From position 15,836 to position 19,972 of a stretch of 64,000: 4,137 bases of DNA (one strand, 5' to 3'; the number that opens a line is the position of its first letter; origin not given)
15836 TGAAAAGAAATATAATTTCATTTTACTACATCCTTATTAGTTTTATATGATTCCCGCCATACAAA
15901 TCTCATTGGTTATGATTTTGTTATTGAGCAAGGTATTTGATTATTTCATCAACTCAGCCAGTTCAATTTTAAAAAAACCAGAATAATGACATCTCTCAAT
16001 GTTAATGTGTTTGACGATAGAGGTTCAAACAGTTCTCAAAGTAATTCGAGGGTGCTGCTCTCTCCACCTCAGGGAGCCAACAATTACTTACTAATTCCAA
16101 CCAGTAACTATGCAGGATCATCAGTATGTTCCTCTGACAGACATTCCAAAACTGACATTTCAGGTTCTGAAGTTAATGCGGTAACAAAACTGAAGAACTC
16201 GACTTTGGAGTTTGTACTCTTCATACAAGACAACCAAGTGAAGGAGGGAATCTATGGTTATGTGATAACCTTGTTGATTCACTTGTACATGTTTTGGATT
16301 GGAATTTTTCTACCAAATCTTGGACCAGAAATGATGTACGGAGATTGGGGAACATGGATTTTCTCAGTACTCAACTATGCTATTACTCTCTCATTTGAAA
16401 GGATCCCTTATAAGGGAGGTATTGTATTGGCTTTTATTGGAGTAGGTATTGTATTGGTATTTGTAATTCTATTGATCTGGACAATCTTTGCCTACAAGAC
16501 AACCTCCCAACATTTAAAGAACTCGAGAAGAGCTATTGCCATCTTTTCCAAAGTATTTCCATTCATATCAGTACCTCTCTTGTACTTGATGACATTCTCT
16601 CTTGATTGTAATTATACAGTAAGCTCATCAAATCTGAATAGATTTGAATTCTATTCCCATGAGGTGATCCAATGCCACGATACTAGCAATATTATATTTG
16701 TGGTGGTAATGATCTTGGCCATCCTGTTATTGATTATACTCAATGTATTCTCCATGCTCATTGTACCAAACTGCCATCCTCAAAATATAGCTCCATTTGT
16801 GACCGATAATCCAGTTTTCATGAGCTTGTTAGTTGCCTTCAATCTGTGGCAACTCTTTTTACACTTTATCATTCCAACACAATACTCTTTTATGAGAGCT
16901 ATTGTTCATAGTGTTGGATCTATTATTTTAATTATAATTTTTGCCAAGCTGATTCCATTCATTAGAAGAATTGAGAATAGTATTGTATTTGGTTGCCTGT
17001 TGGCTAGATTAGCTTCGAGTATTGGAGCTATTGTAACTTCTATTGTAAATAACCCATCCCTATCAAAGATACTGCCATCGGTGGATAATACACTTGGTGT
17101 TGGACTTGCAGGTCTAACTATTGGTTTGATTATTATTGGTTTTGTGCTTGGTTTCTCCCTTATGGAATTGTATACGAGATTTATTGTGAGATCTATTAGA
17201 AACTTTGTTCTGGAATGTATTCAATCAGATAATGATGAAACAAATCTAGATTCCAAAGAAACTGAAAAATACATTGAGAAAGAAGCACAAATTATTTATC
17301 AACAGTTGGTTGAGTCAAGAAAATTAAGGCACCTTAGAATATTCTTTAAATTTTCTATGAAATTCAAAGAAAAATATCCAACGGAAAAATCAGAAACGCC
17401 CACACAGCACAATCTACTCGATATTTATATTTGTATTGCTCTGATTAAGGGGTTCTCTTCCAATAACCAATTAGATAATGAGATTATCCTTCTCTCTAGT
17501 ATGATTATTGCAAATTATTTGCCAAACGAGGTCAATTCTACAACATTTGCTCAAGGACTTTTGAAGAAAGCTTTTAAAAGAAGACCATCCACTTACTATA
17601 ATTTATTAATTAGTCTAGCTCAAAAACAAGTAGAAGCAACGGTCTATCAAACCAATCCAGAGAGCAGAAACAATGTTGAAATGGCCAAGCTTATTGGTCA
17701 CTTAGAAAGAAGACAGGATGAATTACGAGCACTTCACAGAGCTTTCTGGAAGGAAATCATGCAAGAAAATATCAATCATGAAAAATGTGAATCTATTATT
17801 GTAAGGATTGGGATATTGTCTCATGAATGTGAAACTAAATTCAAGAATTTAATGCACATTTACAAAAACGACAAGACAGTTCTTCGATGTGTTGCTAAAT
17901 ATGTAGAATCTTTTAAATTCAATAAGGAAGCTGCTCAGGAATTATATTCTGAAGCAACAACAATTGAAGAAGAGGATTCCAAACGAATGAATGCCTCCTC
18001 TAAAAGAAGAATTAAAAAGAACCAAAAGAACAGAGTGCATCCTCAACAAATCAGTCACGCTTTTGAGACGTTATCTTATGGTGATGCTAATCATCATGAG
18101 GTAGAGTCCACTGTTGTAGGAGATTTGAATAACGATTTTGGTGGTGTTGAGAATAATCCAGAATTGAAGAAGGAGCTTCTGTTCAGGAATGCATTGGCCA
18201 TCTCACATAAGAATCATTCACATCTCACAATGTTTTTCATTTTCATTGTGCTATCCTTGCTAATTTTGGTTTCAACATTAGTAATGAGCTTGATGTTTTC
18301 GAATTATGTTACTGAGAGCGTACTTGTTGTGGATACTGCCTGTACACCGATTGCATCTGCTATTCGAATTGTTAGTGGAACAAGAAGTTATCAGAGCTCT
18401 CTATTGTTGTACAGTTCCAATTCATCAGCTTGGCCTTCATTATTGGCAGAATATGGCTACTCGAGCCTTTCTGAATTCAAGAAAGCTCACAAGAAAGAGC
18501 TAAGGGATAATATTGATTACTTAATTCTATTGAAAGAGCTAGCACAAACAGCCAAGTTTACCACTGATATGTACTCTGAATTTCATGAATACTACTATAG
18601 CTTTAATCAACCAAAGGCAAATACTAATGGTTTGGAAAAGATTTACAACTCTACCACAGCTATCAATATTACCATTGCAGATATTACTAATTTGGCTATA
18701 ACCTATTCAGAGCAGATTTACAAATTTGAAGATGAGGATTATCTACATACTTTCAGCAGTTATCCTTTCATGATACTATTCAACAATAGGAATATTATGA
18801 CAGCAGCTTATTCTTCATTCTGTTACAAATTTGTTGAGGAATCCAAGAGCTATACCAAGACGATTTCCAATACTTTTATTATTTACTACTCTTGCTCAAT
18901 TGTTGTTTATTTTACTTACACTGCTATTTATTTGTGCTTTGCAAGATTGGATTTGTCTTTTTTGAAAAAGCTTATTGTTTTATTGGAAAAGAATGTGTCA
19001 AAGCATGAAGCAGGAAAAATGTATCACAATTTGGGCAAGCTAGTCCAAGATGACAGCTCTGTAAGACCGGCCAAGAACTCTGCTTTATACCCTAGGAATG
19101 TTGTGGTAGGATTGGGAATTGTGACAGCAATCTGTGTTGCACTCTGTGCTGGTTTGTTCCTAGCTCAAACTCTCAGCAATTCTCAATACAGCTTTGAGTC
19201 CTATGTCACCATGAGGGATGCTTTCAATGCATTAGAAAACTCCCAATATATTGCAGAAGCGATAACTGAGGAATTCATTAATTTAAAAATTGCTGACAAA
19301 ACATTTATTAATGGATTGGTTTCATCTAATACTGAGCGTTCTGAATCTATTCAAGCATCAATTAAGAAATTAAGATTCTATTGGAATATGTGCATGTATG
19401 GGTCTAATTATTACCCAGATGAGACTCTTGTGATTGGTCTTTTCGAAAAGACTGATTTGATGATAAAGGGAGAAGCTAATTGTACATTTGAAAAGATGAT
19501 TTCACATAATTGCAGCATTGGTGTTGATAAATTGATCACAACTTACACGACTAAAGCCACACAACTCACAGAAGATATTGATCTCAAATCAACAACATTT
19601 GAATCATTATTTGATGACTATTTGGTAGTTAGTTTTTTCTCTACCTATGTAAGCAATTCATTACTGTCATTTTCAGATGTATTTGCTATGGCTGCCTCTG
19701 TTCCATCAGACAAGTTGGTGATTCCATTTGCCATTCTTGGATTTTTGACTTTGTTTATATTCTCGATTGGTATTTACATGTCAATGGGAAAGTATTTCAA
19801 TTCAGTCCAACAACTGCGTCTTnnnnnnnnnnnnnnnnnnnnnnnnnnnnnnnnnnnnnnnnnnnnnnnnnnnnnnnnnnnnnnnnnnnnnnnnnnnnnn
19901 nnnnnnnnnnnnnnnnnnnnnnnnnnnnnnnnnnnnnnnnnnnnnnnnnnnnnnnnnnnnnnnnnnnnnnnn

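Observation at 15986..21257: Unusual polytopic PAS-adenylyl cyclase with a single catalytic domain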

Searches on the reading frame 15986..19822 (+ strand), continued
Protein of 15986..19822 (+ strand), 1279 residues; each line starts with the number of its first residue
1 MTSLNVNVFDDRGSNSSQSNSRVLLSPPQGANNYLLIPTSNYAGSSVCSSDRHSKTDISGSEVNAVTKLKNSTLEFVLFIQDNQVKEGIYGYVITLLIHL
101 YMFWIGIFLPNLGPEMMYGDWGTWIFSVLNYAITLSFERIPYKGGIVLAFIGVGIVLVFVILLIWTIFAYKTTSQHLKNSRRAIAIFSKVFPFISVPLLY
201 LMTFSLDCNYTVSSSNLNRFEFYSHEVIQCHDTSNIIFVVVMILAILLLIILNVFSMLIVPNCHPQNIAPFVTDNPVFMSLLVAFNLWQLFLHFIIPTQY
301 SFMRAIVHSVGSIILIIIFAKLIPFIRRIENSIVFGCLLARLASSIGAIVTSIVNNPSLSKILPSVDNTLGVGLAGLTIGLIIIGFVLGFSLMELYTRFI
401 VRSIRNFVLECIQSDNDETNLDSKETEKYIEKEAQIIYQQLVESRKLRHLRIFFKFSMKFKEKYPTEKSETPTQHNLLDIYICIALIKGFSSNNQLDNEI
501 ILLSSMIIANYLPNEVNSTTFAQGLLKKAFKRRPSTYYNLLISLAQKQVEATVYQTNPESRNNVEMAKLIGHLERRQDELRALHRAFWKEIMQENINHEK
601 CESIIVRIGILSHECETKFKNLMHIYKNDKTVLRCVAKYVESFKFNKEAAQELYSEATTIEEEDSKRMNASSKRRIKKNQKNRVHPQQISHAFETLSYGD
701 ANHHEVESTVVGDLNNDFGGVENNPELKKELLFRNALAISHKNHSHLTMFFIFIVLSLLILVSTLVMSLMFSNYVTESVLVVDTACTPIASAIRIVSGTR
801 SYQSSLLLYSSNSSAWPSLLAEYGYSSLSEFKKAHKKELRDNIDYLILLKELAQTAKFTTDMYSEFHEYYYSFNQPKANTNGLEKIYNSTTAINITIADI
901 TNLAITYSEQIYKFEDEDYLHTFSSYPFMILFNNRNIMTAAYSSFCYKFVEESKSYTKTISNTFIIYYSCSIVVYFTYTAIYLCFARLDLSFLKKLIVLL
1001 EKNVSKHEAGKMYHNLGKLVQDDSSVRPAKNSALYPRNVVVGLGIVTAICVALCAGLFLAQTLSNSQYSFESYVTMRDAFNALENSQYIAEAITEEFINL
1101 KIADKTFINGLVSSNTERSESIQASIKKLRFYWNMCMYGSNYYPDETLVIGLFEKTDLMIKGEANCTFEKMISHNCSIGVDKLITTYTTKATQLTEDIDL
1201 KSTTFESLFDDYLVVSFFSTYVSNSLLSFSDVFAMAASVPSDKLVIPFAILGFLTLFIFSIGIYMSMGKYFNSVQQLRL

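Call 43: list_cluster_members(proteins=[P0198, P0209, P0214, P0221, P0234, P0237, P0243, P0246, P0254, P0186])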
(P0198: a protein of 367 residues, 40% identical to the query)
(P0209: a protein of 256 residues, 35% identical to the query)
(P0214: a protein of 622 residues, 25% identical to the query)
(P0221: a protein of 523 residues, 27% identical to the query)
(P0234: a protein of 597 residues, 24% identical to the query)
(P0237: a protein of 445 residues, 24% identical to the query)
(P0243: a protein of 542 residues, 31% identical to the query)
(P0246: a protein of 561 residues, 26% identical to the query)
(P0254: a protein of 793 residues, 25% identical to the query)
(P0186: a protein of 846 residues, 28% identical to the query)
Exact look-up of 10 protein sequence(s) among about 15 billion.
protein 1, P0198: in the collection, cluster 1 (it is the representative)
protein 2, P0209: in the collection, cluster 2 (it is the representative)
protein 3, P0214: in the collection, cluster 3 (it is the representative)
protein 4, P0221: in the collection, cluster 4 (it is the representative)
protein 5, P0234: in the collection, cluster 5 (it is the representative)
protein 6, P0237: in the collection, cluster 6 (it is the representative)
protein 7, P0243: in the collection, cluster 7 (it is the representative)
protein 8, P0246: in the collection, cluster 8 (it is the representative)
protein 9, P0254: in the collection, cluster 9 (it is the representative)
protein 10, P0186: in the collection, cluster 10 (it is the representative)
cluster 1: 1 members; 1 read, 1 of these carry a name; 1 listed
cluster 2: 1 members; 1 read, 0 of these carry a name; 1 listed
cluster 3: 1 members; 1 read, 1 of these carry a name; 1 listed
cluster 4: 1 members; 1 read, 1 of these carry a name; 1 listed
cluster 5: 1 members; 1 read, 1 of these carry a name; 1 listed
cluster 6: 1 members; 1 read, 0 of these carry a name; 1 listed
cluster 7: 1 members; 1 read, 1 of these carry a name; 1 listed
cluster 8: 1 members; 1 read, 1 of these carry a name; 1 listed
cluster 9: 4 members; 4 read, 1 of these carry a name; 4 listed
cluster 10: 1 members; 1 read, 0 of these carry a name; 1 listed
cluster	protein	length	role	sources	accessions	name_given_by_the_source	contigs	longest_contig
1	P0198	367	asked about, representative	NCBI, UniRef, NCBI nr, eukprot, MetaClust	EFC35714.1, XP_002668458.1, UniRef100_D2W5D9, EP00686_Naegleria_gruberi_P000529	predicted protein [Naegleria gruberi] | Predicted protein n=1 Tax=Naegleria gruberi TaxID=5762 RepID=D2W5D9_NAEGR | uncharacterized protein NAEGRDRAFT_76630 [Naegleria gruberi]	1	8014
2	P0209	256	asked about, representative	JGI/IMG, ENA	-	-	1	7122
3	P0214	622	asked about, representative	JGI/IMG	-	hypothetical protein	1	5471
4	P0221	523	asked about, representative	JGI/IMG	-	hypothetical protein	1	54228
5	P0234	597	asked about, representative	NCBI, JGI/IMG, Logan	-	hypothetical protein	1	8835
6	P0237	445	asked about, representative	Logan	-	-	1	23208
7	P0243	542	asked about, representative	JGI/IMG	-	hypothetical protein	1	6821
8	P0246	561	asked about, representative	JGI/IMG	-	hypothetical protein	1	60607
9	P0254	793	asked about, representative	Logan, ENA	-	-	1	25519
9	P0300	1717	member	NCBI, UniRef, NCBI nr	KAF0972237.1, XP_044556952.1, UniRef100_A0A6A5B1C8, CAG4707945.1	hypothetical protein FDP41_009545 [Naegleria fowleri] | Guanylate cyclase domain-containing protein n=1 Tax=Naegleria fowleri TaxID=5763 ... | uncharacterized protein FDP41_009545 [Naegleria fowleri]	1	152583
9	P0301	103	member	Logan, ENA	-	-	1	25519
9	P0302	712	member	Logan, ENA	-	-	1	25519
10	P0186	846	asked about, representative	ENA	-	-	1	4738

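Call 48: find_homologous_proteins(query=A2, max_evalue=0.001)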
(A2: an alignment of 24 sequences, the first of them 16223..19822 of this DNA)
Query A2 (24 sequences) (1200 aa, profile of the alignment): 1 proteins with E <= 0.001 among 8000 candidates.
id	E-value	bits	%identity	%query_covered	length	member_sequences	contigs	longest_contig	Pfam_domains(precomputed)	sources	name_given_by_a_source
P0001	0.0e+0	1081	100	100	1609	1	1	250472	PF13426.14,PF00211.26,PF00989.32,PF25474.2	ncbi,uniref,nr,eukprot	ncbi:predicted protein [Naegleria gruberi]|uniref:Predicted protein n=1 Tax=Naegleria gruberi TaxID=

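Call 59: predict_structure(alignment_id=A2)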
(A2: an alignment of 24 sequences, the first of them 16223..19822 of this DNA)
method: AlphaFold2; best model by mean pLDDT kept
length: 1200 residues; sequences in the alignment: 24
mean_pLDDT: 75.9   pTM: 0.52
mean pLDDT of the five models: 75.9, 74.8, 73.9, 70.7, 70.5
residues with pLDDT >= 90: 273; 70-90: 574; 50-70: 198; < 50: 155
segments of 3 or more residues with pLDDT < 50: 1-4, 384-396, 595-648, 657-663, 788-791, 803-808, 925-949, 1025-1034, 1084-1093, 1096-1098, 1163-1166, 1195-1200
pLDDT, mean of each block of 10 residues (from residue 1): 55 85 93 83 89 90 90 94 89 76 86 93 90 78 81 85 94 92 77 88 93 90 91 95 93 96 95 77 58 85 93 94 91 70 76 91 92 91 50 56 91 85 91 75 88 84 86 76 73 84 90 89 91 90 83 87 89 89 76 51 34 30 32 31 45 52 65 84 83 80 86 89 85 67 80 90 91 72 55 51 49 65 90 91 83 85 85 86 87 88 84 65 47 42 40 64 80 82 79 82 86 79 50 57 82 79 58 60 50 48 64 61 63 74 77 66 51 62 63 48
secondary structure, 60 per line:
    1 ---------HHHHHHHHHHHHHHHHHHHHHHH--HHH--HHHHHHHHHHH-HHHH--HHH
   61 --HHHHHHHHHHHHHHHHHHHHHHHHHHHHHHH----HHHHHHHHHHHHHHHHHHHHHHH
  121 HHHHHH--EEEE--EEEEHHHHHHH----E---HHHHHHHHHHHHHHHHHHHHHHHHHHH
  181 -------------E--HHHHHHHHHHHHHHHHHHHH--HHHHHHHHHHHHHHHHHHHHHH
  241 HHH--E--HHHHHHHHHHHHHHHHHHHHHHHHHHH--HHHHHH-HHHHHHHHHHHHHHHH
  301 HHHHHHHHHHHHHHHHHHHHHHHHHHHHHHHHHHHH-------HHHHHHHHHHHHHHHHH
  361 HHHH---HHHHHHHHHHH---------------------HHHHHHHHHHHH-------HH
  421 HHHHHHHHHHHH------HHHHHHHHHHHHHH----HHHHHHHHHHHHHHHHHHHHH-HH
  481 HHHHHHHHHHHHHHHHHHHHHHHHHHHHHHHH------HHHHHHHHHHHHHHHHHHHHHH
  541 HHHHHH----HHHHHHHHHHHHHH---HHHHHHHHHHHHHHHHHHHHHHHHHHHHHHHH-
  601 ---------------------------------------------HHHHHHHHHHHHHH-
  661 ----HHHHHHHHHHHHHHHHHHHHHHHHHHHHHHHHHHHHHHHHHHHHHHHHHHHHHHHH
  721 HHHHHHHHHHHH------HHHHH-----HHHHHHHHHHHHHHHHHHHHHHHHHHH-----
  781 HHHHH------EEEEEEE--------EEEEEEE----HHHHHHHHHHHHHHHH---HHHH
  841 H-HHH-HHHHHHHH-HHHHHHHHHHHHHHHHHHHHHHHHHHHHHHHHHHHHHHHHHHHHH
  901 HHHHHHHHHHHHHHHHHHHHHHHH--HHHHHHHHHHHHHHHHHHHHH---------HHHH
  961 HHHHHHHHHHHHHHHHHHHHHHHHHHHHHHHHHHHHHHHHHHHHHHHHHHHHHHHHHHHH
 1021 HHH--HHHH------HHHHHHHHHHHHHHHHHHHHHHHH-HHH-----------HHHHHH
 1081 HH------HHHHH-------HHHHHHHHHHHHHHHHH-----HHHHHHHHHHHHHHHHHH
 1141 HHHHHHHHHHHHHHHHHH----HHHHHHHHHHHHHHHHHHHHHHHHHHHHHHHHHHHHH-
elements in order (helices of 4 or more, strands of 3 or more residues): H10-32 H40-50 H52-55 H63-93 H98-126 E129-132 E135-138 H139-145 H154-180 H197-216 H219-243 H249-275 H278-283 H285-336 H344-364 H368-378 H400-411 H419-432 H439-452 H457-477 H479-512 H519-546 H551-564 H568-599 H646-659 H665-732 H739-743 H749-775 H781-785 E792-798 E807-813 H818-833 H837-841 H847-854 H856-924 H927-947 H957-1023 H1026-1029 H1036-1059 H1075-1082 H1089-1093 H1101-1117 H1123-1158 H1163-1199

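Call 62: fold_search(model_id=the predicted structure, library=pdb)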
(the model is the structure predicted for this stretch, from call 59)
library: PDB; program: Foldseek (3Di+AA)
matches with E <= 10: 221; with E <= 0.001: 0
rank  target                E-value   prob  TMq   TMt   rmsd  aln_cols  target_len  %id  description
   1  6q6g_J                9.5e-02  0.41  0.08  0.15  26.0       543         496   12  Cryo-EM structure of the APC/C-Cdc20-Cdk2-cyclinA2-Cks2 complex, the D1 box class (released 2019-09-11)
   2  5g04_F                1.2e-01  0.35  0.09  0.16  26.8       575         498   11  Structure of the human APC-Cdc20-Hsl1 complex (released 2016-05-25)
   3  8bx8_B                1.2e-01  0.10  0.08  0.03  77.9      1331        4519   10  In situ outer dynein arm from Chlamydomonas reinhardtii in the post-power stroke state (released 2023-05-10)
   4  9gaw_P                1.5e-01  0.25  0.08  0.15  25.6       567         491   10  High-resolution structure of the Anaphase-promoting complex/cyclosome (APC/C) bound to co-activator Cdh1 (released 2024-08-14)
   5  7rdr_A                1.7e-01  0.35  0.08  0.16  24.8       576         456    9  Circular tandem repeat protein with novel repeat topology and enhanced subunit contact surfaces (released 2021-09-01)
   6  5g05_H                2.1e-01  0.23  0.08  0.16  27.4       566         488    9  Cryo-EM structure of combined apo phosphorylated APC (released 2016-05-25)
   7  8oui_C                2.3e-01  0.14  0.07  0.13  34.2       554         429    9  Complex of ASCT2 with Suppressyn (released 2024-05-01)
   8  8w20_A                2.9e-01  0.12  0.08  0.12  63.8       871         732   10  Umb1 umbrella toxin particle (released 2024-04-17)
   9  6m60_C                2.9e-01  0.12  0.10  0.11  43.9      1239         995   10  Plumbagin in complex with CRM1#-Ran-RanBP1 (released 2021-06-09)
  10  9iya_A                3.1e-01  0.28  0.07  0.17  23.1       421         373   11  Cryo-EM structure of GPR55-Fab-Nb-ONO-9710531 complex (released 2025-01-01)
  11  5j4n_B                4.0e-01  0.08  0.05  0.11  27.6       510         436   11  Crystal structure of the L-arginine/agmatine antiporter AdiC in complex with agmatine at 2.6 Angstroem resolution (released 2016-08-31)
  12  4xpd_A                4.3e-01  0.16  0.08  0.11  26.7       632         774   11  Crystal structure of yeast N-terminal acetyltransferase NatE (ppGpp) in complex with a bisubstrate (released 2016-07-20)
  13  6sb0_A                4.3e-01  0.06  0.08  0.06  50.9      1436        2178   10  cryo-EM structure of mTORC1 bound to PRAS40-fused active RagA/C GTPases (released 2019-10-16)
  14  5dif_C                4.6e-01  0.11  0.11  0.12  45.2      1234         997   10  Crystal Structure of CPEB4 NES Peptide in complex with CRM1-Ran-RanBP1 (released 2015-09-16)
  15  8qcb_B                4.8e-01  0.28  0.12  0.17  19.2       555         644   12  CryoEM structure of a S. Cerevisiae Ski2387 complex in the open state (released 2023-11-08)
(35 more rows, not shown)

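Call 98: find_encoding_contigs(protein=P0132, flank=10000, max_places=3)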
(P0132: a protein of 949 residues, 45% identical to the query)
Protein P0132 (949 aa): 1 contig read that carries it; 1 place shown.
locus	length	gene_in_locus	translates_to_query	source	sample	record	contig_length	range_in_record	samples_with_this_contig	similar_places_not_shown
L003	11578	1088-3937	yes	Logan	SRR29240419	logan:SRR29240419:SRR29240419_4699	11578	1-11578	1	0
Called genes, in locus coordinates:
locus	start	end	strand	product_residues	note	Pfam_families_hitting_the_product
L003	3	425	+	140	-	?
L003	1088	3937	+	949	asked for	PF25474:TPR_TmcB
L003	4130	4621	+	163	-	-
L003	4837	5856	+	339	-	PF00989:PAS, PF13426:PAS_9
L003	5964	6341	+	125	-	PF00211:Guanylate_cyc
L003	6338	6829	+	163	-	PF00211:Guanylate_cyc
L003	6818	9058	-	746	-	PF02010:REJ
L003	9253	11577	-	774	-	?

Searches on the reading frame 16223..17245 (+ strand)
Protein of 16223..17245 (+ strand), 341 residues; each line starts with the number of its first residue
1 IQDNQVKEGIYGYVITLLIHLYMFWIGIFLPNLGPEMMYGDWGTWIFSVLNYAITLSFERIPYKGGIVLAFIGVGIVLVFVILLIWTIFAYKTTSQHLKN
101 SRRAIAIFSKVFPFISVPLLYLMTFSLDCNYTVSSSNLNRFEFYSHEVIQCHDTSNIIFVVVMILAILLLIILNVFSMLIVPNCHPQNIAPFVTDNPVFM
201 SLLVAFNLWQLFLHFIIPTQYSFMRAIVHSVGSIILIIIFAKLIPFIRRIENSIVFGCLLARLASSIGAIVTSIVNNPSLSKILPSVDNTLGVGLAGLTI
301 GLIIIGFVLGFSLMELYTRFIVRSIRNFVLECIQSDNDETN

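Call 87: predict_structure(alignment_id=A3)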
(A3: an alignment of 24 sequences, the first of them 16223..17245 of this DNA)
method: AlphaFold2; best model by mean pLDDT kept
length: 341 residues; sequences in the alignment: 24
mean_pLDDT: 89.8   pTM: 0.87
mean pLDDT of the five models: 89.8, 88.9, 88.7, 88.2, 87.7
residues with pLDDT >= 90: 227; 70-90: 100; 50-70: 10; < 50: 4
segments of 3 or more residues with pLDDT < 50: 1-3
pLDDT, mean of each block of 10 residues (from residue 1): 59 90 95 87 93 93 93 97 94 87 92 95 91 82 86 89 96 94 81 91 95 91 92 97 93 97 96 81 80 94 98 96 92 72 45
secondary structure, 60 per line:
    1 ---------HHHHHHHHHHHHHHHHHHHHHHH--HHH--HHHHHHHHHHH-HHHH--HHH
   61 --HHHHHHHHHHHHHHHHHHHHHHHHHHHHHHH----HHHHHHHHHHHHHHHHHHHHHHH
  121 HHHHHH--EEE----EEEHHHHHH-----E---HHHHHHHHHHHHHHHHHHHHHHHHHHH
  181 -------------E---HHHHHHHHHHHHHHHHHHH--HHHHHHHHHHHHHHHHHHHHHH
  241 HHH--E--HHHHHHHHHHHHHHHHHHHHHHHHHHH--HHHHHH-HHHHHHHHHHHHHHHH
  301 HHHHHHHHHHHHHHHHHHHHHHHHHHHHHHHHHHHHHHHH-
elements in order: H10-32 H40-50 H52-55 H63-93 H98-126 E129-131 E136-138 H139-144 H154-180 H198-216 H219-243 H249-275 H278-283 H285-340
